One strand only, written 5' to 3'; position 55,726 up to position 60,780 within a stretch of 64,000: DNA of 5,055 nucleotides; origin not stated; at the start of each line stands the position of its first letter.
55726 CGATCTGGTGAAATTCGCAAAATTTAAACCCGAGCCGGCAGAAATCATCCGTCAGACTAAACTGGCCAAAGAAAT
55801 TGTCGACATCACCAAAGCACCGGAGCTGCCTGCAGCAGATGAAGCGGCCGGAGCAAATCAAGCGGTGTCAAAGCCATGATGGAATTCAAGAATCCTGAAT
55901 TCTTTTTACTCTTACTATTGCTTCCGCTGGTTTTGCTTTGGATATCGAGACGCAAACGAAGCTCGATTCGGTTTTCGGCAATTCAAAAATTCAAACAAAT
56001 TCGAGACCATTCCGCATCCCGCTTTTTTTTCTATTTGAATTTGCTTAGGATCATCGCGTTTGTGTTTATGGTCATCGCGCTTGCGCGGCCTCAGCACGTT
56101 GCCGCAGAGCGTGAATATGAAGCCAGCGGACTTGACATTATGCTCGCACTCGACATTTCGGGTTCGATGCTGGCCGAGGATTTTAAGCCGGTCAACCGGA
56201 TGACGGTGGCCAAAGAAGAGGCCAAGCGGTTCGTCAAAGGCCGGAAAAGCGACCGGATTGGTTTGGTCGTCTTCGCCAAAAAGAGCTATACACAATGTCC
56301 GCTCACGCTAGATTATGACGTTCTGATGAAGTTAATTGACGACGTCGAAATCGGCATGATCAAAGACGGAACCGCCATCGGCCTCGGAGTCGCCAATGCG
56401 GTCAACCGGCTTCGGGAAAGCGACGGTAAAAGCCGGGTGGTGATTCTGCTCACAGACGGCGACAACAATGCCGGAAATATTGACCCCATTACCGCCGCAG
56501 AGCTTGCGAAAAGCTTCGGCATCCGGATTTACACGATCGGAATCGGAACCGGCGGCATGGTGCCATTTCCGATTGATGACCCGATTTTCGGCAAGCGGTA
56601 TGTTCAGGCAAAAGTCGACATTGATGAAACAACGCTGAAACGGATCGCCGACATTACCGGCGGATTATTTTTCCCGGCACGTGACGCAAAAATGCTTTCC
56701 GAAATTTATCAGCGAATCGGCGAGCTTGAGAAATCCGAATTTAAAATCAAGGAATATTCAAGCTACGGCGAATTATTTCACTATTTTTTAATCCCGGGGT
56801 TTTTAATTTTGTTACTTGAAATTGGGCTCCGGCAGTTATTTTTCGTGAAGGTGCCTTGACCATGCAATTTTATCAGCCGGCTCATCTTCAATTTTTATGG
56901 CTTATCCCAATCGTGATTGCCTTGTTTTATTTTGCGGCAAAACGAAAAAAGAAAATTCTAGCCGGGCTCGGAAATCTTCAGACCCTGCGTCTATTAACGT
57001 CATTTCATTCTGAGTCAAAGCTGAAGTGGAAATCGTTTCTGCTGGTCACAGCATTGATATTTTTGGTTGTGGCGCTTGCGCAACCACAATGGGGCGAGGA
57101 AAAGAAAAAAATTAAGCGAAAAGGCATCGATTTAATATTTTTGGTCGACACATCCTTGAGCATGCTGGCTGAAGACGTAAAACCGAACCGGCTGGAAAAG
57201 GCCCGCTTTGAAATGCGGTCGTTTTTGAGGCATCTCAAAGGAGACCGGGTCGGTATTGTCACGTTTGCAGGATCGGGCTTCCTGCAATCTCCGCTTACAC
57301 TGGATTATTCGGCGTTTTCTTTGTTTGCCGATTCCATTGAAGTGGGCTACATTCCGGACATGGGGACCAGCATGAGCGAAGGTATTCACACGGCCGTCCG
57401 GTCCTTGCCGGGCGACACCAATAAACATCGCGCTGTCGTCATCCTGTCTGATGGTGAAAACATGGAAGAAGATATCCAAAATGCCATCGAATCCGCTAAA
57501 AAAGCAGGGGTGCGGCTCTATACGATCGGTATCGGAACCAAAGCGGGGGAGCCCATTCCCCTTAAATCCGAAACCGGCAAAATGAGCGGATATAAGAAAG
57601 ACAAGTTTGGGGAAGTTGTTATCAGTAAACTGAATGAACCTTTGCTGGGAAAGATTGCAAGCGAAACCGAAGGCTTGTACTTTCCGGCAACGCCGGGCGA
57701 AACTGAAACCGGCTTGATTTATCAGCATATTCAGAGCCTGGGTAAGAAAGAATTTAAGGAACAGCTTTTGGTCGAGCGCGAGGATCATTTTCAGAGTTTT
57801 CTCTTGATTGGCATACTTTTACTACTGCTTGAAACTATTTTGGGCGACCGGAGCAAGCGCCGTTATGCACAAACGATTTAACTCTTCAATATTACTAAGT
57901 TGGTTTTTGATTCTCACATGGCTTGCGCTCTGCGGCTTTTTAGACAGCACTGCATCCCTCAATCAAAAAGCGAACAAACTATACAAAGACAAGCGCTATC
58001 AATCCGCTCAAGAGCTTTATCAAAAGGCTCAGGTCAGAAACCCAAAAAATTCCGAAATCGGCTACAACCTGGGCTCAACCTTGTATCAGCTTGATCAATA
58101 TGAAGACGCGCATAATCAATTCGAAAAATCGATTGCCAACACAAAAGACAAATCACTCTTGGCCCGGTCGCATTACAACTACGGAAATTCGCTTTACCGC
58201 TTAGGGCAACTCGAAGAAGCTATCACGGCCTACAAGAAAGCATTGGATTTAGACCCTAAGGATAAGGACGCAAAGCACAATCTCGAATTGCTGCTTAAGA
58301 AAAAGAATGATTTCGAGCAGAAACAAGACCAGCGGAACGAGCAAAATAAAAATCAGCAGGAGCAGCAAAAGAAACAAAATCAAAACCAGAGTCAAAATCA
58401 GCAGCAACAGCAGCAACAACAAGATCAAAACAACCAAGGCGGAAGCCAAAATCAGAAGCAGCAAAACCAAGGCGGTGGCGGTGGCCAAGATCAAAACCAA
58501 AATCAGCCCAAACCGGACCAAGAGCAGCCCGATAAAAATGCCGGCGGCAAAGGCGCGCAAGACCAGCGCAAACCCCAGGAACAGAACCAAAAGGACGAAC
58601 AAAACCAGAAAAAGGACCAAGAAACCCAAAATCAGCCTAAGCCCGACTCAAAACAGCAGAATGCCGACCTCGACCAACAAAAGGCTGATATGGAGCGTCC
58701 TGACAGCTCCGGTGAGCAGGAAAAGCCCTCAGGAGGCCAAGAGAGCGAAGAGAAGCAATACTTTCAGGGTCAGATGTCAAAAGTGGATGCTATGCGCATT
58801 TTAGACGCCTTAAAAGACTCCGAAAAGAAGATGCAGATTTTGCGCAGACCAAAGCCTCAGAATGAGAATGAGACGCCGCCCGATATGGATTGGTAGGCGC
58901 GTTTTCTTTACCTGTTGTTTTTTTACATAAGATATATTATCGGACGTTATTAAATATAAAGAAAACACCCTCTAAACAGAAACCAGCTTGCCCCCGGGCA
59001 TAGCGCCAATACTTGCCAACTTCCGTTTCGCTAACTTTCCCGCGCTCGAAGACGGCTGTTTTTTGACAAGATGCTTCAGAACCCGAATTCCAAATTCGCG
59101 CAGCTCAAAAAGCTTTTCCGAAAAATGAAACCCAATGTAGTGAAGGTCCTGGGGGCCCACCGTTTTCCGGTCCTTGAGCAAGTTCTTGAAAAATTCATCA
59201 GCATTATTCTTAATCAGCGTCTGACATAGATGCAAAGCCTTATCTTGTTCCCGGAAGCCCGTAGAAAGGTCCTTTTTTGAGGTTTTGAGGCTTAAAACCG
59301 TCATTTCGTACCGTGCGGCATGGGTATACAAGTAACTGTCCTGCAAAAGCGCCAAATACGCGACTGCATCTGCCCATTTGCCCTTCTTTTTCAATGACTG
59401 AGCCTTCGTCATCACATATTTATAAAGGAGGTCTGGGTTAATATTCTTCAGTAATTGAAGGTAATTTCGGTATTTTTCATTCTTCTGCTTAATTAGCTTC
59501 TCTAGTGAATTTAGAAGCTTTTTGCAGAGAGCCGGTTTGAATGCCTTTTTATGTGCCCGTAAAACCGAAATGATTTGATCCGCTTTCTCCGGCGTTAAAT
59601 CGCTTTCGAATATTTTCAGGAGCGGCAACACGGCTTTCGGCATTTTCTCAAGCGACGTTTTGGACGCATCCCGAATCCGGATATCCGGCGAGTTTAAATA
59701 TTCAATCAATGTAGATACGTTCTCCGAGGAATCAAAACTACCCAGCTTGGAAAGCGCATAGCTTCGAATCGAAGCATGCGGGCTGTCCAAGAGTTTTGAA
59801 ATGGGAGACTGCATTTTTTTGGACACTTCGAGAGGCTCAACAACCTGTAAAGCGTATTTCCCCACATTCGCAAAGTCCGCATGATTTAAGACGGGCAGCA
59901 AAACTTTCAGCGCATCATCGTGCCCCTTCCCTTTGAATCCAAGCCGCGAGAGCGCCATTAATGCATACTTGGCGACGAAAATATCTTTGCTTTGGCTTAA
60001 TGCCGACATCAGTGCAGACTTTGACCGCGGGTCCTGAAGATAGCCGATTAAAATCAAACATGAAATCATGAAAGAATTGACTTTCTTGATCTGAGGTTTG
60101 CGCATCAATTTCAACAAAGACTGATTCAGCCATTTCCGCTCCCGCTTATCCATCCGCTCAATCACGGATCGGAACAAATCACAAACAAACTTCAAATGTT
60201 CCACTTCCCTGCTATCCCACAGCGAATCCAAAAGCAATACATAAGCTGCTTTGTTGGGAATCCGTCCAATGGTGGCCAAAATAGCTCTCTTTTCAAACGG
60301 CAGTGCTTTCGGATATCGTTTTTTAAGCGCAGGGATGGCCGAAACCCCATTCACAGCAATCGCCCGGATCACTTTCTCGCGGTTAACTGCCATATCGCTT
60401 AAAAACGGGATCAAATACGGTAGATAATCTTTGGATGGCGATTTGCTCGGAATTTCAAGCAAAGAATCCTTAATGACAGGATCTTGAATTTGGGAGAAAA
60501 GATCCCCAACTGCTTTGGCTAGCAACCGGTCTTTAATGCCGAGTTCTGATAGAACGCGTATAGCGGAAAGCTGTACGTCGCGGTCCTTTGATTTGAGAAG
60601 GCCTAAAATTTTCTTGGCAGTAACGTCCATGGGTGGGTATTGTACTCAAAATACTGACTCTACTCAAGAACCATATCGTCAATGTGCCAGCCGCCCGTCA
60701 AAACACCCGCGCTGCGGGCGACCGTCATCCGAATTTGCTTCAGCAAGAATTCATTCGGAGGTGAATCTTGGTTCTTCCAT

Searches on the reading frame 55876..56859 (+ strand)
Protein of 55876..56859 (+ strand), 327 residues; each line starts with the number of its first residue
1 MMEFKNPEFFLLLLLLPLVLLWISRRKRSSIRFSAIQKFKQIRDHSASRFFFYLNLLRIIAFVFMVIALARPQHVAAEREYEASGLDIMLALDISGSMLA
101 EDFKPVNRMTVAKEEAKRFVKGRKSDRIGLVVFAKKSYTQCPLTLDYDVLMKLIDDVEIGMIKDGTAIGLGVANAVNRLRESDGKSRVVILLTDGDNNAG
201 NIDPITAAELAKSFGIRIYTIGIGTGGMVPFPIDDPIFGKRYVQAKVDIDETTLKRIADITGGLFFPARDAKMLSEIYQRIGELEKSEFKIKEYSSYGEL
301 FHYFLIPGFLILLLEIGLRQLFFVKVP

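Call 37: search_protein_families(library=pfam, proteins=[window:55876-56859:+], max_evalue=0.01)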
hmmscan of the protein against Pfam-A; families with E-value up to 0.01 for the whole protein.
window:55876-56859:+ (327 aa): 5 families
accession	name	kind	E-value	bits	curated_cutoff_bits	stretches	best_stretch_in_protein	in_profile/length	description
PF00092.34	VWA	-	3.5e-21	76.6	23.8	1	87-279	1-173/174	von Willebrand factor type A domain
PF13519.12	VWA_2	-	3.8e-16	60.1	27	1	88-195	1-106/107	von Willebrand factor type A domain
PF07584.16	BatA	-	9.4e-12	45.6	25.9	1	1-72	1-77/77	Aerotolerance regulator N-terminal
PF01882.25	DUF58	-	0.0015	18.2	23.4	1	70-194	20-142/216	Protein of unknown function DUF58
PF06707.17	DUF1194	-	0.0048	16.6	27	0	162-224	91-155/206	Protein of unknown function (DUF1194)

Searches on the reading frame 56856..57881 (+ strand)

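Call 37: search_protein_families(library=pfam, proteins=[window:56856-57881:+], max_evalue=0.01)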
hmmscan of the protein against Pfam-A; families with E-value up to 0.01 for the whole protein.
window:56856-57881:+ (341 aa): 4 families
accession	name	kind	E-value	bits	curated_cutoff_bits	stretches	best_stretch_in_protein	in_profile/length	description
PF13519.12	VWA_2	-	7.7e-17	62.3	27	1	93-201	1-107/107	von Willebrand factor type A domain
PF00092.34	VWA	-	5e-15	56.6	23.8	1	92-229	1-142/174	von Willebrand factor type A domain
PF07584.16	BatA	-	1.4e-06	29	25.9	1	3-77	1-77/77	Aerotolerance regulator N-terminal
PF05762.20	VWA_CoxE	-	0.0083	16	26.4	0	170-223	129-184/222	VWA domain containing CoxE-like protein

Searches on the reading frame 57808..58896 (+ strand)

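Call 57: search_protein_families(library=pfam, proteins=[window:57808-58896:+], max_evalue=0.00001)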
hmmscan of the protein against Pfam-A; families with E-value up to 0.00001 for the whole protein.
window:57808-58896:+ (362 aa): 12 families
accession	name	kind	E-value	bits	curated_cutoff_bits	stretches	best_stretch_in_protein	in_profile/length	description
PF07719.23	TPR_2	-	2.2e-19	68.3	27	1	119-152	1-34/34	Tetratricopeptide repeat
PF00515.34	TPR_1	-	3.4e-16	58.7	27.8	1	119-152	1-34/34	Tetratricopeptide repeat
PF13432.12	TPR_16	-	1.3e-13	51.6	32.7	1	86-152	1-64/65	Tetratricopeptide repeat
PF13414.12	TPR_11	-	6.5e-13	48.6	26.8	1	126-159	1-34/42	TPR repeat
PF13424.12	TPR_12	-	3.2e-12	46.9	30.1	1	86-150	7-76/77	Tetratricopeptide repeat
PF13181.12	TPR_8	-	2.8e-11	43.1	25.7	1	119-152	1-34/34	Tetratricopeptide repeat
PF14559.12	TPR_19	-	4.3e-11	43.4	25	1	58-114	1-57/68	Tetratricopeptide repeat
PF13428.12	TPR_14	-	1.6e-09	37.9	23.5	0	122-158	4-40/44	Tetratricopeptide repeat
PF12895.13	ANAPC3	-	2.6e-09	37.7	27.2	1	62-145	3-82/82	Anaphase-promoting complex, cyclosome, subunit 3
PF13431.12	TPR_17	-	1.6e-08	34.6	24.4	0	70-102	1-33/34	Tetratricopeptide repeat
PF13374.12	TPR_10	-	2.3e-07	31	27.5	0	87-110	7-30/42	Tetratricopeptide repeat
PF24575.1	TPR_Slam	-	7.5e-06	26.8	35.2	0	54-105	53-104/104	Surface lipoprotein assembly modifier, N-terminal TPR repeats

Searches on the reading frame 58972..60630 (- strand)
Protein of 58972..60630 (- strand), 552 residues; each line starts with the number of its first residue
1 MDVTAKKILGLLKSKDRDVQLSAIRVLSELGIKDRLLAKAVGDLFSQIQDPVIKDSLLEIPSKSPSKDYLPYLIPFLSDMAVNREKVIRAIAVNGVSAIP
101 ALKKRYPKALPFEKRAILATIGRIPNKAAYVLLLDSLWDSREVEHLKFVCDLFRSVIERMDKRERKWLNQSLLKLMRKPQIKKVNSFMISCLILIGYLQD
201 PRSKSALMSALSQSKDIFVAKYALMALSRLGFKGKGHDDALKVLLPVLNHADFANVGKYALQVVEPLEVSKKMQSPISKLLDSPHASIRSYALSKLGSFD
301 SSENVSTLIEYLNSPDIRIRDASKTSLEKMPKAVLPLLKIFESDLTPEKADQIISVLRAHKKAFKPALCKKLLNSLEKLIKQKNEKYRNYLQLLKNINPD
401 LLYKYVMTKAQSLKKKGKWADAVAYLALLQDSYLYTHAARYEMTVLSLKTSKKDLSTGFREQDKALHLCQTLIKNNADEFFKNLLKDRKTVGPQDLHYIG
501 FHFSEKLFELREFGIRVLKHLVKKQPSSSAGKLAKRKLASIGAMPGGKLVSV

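Call 57: search_protein_families(library=pfam, proteins=[window:58972-60630:-], max_evalue=0.00001)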
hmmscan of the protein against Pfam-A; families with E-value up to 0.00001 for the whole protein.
window:58972-60630:- (552 aa): 2 families
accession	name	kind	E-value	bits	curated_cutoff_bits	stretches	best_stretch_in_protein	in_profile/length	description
PF13646.12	HEAT_2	-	1.5e-18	67.2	27.7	0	279-339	6-68/88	HEAT repeats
PF02985.28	HEAT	-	1.3e-07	31.6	23.5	0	276-299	4-27/31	HEAT repeat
